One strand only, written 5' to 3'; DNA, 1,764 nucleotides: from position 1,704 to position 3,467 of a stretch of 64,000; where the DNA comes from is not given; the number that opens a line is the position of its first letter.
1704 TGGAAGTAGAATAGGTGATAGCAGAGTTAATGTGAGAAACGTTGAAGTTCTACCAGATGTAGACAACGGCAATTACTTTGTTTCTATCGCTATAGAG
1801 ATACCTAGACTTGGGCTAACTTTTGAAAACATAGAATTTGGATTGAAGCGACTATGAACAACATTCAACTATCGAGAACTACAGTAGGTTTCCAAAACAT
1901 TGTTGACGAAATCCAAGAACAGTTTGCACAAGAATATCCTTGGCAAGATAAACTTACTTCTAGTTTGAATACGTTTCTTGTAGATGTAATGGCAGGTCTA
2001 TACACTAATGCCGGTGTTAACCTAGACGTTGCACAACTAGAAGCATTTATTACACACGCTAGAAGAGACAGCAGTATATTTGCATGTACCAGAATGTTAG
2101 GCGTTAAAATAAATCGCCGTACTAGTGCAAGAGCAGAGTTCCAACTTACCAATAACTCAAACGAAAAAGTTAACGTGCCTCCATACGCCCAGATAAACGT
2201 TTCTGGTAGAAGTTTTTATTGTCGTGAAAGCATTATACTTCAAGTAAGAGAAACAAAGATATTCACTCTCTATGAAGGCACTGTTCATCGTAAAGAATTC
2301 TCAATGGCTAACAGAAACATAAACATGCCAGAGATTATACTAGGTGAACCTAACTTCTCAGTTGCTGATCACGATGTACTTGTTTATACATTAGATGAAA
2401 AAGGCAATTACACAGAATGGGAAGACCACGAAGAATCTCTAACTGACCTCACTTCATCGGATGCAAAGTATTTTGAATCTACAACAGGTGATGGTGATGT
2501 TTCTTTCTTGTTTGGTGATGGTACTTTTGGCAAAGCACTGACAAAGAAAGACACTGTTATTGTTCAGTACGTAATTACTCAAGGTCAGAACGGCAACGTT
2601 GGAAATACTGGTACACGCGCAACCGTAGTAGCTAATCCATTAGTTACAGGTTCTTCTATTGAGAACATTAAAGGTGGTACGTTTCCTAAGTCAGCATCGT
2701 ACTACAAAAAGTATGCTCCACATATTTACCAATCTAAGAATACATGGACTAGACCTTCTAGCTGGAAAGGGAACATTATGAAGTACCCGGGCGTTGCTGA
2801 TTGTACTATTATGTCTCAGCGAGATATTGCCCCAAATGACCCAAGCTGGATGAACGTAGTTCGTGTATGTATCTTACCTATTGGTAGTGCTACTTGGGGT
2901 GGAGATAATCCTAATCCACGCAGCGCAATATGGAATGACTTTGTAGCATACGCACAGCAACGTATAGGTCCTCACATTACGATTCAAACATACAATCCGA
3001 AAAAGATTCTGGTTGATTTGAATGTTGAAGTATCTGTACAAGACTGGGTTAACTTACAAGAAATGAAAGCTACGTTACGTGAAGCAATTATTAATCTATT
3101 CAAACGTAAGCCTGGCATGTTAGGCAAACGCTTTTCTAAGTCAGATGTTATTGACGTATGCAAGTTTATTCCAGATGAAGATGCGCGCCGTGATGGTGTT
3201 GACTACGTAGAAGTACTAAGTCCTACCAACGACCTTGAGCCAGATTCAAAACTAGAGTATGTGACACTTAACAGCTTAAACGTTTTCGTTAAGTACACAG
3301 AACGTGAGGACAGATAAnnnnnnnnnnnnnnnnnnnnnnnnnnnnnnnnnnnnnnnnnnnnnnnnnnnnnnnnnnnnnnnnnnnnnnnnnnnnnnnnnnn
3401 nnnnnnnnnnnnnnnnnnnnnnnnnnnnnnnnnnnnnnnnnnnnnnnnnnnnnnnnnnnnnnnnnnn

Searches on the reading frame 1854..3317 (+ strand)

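Call 11: search_protein_families(library=phrogs, proteins=[window:1854-3317:+], max_evalue=0.00001)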
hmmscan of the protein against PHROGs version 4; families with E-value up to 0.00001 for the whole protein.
window:1854-3317:+ (487 aa): 2 families
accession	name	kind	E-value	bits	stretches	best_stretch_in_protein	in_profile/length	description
phrog_219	-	tail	4.2e-65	221.5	1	7-437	5-446/598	baseplate wedge subunit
phrog_1369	-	tail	1.9e-12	47.7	1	14-247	6-235/489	baseplate protein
